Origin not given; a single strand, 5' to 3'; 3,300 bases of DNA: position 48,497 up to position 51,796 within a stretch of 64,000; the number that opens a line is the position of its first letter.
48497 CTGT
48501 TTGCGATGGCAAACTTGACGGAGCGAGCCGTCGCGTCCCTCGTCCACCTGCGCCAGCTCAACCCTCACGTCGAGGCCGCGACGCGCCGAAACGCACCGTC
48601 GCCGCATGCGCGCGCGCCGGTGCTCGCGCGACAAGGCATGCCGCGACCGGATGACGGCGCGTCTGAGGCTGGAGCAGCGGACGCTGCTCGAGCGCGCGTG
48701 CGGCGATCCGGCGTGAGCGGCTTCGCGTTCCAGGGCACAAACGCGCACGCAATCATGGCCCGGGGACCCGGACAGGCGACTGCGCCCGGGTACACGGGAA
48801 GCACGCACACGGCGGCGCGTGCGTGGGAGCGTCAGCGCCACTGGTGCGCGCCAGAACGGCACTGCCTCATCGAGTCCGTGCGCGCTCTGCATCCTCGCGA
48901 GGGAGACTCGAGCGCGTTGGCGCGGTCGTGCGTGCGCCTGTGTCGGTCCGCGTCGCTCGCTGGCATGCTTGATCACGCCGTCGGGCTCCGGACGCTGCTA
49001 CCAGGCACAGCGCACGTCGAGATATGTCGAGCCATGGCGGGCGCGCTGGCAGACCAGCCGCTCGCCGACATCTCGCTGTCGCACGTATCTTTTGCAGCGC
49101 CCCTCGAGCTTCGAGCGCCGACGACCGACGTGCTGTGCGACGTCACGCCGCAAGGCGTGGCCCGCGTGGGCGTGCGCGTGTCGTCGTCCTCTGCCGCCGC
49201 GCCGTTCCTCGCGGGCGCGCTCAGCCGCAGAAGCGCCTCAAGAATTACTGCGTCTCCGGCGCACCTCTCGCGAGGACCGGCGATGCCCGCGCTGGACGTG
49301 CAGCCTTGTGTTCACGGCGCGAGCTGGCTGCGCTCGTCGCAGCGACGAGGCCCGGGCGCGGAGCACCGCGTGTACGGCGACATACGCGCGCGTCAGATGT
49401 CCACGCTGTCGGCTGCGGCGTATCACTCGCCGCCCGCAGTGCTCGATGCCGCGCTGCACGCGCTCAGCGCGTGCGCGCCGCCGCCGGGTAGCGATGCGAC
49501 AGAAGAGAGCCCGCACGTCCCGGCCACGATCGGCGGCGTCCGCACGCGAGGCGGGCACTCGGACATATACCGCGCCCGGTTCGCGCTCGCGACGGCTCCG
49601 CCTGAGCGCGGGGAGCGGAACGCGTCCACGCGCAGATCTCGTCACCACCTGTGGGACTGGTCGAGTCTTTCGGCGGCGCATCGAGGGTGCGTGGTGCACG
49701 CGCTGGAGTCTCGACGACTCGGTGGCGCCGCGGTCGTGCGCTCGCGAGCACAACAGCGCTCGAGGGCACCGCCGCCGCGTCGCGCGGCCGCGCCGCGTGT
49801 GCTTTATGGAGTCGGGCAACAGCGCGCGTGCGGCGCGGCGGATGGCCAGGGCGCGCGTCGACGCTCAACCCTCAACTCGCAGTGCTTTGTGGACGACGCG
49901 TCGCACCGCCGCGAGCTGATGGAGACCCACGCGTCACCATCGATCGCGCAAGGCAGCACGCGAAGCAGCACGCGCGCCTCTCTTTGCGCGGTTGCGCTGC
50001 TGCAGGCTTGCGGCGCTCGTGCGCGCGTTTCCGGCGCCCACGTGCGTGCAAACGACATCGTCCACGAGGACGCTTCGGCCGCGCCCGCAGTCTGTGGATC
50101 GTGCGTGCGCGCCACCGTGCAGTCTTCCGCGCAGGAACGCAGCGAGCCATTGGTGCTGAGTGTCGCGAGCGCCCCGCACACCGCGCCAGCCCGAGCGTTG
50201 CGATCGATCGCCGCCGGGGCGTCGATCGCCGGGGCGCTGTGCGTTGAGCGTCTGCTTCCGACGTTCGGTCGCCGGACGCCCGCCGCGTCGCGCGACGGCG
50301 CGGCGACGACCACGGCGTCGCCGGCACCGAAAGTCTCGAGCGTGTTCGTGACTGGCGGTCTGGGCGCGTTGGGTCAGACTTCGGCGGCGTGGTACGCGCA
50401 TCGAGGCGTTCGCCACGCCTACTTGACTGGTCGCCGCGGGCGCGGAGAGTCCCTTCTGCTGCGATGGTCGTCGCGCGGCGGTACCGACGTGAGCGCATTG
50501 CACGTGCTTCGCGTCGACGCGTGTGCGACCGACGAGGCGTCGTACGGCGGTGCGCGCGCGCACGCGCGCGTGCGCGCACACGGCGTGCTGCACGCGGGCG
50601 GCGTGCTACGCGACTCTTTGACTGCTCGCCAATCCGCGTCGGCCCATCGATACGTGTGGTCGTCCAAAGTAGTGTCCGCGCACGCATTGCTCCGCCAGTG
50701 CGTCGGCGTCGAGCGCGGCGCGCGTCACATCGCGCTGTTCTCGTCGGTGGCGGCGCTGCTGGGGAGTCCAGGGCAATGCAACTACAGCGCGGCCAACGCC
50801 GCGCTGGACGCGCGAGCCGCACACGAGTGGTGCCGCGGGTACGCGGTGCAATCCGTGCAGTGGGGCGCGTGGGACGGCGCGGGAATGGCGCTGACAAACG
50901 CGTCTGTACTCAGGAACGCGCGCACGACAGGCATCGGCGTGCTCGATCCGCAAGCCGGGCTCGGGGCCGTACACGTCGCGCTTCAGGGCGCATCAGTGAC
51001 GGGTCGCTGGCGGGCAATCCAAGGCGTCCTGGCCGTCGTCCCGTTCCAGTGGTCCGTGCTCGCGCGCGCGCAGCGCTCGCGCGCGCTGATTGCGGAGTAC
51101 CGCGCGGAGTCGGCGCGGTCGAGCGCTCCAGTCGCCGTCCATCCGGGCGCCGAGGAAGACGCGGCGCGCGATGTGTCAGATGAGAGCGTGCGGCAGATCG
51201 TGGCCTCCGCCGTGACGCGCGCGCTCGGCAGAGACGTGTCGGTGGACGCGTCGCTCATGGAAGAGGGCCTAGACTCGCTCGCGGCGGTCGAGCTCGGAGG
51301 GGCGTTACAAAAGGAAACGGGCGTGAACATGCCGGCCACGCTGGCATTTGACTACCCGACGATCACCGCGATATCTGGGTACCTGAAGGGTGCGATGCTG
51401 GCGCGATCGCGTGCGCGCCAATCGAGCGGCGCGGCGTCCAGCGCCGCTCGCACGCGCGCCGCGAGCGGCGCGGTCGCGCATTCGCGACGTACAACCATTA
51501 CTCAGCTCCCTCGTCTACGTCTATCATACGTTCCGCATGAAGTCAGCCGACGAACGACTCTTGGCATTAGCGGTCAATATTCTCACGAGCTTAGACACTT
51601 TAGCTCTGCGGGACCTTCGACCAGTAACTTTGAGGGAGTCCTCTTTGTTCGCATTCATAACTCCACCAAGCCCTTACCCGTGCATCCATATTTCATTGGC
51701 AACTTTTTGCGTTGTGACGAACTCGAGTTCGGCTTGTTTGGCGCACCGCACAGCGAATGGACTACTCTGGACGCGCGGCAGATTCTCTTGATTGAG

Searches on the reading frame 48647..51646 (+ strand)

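Call 32: search_protein_families(library=pfam, proteins=[window:48647-51646:+], max_evalue=0.01)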
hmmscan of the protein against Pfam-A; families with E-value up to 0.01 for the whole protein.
window:48647-51646:+ (1000 aa): 6 families
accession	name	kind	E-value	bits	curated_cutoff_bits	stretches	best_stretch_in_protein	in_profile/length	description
PF08659.16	KR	-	4.7e-29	102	22.6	1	565-743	2-179/180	KR domain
PF00550.31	PP-binding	-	1.3e-12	48.2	20.8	1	852-913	3-67/67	Phosphopantetheine attachment site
PF21089.3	PKS_DH_N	-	3.4e-08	33.8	27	1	107-180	30-102/103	Polyketide synthase dehydratase domain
PF14765.12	PS-DH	-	2.5e-05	24.3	23.7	1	244-313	52-121/166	Polyketide synthase dehydratase N-terminal domain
PF00106.31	adh_short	-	0.0026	17.7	26.6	1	566-722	3-158/195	short chain dehydrogenase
PF23297.2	ACP_SdgA_C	-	0.0043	17.6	27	1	844-914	7-80/95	Highly reducing polyketide synthase sdgA, C-terminal ACP domain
